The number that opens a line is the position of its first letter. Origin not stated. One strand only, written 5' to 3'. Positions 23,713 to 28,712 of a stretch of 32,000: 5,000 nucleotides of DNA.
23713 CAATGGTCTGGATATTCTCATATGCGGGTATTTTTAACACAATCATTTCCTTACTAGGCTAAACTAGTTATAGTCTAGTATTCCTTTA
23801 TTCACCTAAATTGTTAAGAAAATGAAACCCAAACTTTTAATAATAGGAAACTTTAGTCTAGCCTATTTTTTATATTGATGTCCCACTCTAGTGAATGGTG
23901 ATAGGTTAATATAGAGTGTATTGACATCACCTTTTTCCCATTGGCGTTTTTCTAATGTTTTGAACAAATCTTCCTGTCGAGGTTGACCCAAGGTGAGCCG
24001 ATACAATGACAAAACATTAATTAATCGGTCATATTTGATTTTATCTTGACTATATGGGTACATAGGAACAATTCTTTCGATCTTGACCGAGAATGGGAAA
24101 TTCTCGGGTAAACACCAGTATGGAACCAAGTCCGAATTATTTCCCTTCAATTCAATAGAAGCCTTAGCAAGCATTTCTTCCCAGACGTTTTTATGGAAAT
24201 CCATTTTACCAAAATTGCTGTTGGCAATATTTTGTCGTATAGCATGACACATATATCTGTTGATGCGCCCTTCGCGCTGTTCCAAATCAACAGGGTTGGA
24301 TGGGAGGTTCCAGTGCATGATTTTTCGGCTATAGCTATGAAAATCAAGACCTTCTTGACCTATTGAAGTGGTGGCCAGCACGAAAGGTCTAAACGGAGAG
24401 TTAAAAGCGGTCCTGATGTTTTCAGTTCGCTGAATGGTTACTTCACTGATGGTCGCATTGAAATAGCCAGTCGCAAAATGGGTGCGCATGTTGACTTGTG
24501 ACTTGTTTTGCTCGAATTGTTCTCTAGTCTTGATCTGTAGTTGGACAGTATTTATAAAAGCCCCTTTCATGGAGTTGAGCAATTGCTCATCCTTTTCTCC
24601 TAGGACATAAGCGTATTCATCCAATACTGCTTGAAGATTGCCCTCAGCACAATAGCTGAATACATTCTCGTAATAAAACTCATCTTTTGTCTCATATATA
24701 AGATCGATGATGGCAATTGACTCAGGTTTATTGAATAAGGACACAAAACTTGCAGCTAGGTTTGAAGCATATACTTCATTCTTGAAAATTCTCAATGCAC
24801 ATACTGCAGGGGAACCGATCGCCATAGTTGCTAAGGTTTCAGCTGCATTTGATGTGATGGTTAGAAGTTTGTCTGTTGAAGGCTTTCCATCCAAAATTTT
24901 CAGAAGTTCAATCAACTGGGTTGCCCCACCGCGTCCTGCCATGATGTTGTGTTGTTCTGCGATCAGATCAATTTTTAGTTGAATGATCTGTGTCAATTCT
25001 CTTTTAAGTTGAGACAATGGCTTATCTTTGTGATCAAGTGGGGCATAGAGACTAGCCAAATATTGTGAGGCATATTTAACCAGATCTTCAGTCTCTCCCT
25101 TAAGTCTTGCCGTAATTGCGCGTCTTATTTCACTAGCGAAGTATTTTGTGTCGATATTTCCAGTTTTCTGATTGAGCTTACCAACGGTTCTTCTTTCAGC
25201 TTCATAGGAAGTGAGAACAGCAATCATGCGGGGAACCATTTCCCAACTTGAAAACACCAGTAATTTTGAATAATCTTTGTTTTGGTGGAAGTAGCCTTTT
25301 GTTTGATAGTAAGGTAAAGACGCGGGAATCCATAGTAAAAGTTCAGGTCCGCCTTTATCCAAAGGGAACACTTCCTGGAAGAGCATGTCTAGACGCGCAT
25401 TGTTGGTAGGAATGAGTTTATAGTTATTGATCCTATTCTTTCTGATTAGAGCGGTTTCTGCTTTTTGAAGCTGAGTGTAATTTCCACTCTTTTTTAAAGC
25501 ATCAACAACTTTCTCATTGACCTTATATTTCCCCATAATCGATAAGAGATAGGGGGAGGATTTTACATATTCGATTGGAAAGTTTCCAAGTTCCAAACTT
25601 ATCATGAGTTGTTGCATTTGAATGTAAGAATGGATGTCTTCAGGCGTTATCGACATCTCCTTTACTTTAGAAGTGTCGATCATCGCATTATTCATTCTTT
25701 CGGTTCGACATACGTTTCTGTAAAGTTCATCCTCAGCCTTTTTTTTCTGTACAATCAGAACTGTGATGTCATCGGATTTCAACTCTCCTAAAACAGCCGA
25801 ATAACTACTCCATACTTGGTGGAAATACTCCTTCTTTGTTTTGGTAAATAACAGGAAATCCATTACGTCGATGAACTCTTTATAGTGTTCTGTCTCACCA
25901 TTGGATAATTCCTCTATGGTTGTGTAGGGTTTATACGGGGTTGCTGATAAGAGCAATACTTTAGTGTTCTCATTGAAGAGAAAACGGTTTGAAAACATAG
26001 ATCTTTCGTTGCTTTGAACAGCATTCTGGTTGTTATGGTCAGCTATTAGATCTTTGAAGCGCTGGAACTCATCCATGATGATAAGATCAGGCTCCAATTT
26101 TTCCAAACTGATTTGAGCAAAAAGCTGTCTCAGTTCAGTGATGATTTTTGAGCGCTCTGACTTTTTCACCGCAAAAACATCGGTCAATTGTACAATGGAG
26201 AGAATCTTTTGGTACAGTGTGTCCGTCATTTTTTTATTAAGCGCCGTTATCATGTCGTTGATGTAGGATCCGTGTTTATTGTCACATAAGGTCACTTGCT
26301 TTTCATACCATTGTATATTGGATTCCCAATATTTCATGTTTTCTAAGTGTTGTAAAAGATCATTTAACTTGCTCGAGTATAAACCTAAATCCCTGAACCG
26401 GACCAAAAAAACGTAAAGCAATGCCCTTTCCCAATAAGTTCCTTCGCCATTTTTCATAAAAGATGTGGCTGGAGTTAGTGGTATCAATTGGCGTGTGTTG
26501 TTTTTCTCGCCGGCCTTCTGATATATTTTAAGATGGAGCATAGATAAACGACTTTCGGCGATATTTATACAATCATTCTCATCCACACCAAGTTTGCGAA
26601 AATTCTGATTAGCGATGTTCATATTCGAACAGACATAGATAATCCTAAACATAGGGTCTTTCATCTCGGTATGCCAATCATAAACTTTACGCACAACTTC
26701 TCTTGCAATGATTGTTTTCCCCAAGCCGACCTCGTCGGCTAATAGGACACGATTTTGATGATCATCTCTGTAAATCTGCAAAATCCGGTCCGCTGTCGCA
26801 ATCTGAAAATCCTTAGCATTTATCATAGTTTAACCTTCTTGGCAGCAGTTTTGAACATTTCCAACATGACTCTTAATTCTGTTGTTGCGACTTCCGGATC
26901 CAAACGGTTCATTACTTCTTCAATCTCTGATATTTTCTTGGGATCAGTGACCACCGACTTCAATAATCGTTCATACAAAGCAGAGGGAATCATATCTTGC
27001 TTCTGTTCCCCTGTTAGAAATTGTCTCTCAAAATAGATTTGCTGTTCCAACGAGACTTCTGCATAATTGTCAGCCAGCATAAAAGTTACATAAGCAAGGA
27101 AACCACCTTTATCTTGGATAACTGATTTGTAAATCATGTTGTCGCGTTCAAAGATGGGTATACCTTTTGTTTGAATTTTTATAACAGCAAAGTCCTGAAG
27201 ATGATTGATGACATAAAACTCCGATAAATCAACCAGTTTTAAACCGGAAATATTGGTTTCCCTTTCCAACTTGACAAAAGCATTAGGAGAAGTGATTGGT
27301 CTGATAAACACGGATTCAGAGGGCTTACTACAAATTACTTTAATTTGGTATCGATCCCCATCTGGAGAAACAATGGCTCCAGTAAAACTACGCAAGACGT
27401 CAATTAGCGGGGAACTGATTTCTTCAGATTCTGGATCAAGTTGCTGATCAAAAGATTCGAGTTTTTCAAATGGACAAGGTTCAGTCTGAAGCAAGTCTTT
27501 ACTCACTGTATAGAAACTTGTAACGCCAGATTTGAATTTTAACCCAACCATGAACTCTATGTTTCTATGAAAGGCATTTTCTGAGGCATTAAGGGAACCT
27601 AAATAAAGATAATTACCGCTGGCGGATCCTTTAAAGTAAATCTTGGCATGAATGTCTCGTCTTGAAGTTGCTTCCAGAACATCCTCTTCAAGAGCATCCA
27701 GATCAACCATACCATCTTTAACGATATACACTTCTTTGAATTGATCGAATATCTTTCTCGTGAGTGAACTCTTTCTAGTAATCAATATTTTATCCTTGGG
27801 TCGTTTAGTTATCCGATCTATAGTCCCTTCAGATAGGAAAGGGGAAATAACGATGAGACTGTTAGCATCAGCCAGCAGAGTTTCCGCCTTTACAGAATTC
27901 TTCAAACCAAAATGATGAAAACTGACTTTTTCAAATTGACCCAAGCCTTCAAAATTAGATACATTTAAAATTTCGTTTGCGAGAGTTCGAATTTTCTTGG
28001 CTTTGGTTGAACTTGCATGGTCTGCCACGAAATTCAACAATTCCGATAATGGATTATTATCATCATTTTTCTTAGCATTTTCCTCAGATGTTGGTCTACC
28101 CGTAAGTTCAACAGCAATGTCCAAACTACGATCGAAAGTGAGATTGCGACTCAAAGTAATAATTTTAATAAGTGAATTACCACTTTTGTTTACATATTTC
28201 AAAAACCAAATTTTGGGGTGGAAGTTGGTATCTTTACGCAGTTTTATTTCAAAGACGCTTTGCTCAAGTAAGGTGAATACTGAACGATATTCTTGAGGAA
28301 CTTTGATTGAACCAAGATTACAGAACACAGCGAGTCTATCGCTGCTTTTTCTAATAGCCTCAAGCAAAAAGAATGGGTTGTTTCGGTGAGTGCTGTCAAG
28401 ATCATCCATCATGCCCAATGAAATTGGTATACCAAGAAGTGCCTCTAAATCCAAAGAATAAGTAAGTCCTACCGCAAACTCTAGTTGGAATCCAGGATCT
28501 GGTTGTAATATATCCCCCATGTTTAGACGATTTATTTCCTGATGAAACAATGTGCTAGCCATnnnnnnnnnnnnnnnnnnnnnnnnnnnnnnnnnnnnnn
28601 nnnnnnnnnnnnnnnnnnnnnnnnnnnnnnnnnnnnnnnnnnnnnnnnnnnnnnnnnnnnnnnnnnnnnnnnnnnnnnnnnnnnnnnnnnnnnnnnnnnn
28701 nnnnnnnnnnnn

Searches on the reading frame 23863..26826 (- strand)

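Call 6: search_protein_families(library=pfam, proteins=[window:23863-26826:-], max_evalue=0.01)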
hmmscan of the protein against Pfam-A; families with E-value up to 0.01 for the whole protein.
window:23863-26826:- (987 aa): 4 families
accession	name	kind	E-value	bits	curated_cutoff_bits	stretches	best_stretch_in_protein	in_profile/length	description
PF00271.37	Helicase_C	-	8.3e-06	26.5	23.5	1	796-858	49-109/110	Helicase conserved C-terminal domain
PF04851.21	ResIII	-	4.5e-05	23.9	22.5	1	4-78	4-72/164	Type III restriction enzyme, res subunit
PF13401.12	AAA_22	-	0.00042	21.1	27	0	189-258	37-97/130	AAA domain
PF00270.35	DEAD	-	0.00043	20.5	26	0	236-299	105-162/167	DEAD/DEAH box helicase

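Call 7: search_protein_families(library=padloc, proteins=[window:23863-26826:-], max_evalue=0.01)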
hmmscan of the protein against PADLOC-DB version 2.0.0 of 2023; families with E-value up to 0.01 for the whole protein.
window:23863-26826:- (987 aa): 21 families
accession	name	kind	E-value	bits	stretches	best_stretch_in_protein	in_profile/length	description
PDLC03830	ZacC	-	1.5e-271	902.4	1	3-979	12-1018/1019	-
PDLC04556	PDC-M27C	-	6.3e-19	65.8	1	799-870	741-811/892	-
PDLC04554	PDC-M27C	-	7.2e-14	49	1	802-860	757-815/1217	-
PDLC02840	DpdE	-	1e-13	48.5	2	813-887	609-683/1091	DpdE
PDLC02621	DrmD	-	1.6e-13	47.8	1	799-862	561-627/1040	DrmD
PDLC02843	DpdE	-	1.9e-13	47.2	2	810-872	621-678/1091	DpdE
PDLC02846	DpdE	-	4.4e-12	42.7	2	6-47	165-202/1034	DpdE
PDLC02572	DrmA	-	3.1e-10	36.6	1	802-859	562-622/1043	DrmA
PDLC04555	PDC-M27C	-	3.8e-10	37.1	1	802-860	494-552/656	-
PDLC02623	DrmD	-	6.7e-10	35.4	1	803-868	569-633/1040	DrmD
PDLC02634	DrmD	-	4e-09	32.8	1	799-864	525-589/900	DrmD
PDLC02500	BrxHI|BrxHII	-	1.1e-08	32.2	1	798-858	516-573/933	BrxHI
PDLC02633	DrmD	-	6.2e-08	29.1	1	816-862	586-632/839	DrmD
PDLC02504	BrxHI|BrxHII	-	4.8e-07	26.1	1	804-889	528-609/971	BrxHII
PDLC02632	DrmD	-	7.2e-07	26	1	816-858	582-624/662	DrmD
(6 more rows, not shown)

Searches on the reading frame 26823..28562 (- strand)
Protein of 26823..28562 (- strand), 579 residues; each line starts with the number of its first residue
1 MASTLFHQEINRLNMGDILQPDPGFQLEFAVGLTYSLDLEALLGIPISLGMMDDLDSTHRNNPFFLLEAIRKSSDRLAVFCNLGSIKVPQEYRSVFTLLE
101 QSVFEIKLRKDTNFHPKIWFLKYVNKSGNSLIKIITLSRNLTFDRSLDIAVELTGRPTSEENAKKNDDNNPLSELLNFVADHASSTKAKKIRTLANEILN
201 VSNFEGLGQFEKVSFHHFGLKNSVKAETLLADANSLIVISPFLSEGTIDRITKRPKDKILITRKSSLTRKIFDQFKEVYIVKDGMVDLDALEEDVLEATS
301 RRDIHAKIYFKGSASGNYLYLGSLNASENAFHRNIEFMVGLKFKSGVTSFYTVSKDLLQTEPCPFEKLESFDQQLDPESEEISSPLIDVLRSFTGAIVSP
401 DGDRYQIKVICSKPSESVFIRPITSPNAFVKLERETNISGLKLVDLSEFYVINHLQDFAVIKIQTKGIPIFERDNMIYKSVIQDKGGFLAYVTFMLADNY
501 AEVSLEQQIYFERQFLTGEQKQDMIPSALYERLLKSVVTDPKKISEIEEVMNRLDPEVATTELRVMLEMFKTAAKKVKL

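Call 6: search_protein_families(library=pfam, proteins=[window:26823-28562:-], max_evalue=0.01)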
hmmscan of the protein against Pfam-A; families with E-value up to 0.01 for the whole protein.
window:26823-28562:- (579 aa): 0 families

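Call 7: search_protein_families(library=padloc, proteins=[window:26823-28562:-], max_evalue=0.01)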
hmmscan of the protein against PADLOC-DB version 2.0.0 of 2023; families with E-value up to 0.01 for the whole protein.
window:26823-28562:- (579 aa): 2 families
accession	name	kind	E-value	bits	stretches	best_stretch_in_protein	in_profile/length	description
PDLC03829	ZacB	-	1.6e-135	451.2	1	8-576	4-583/586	-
PDLC02599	DrmC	-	0.00021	18.4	1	228-338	17-116/387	DrmC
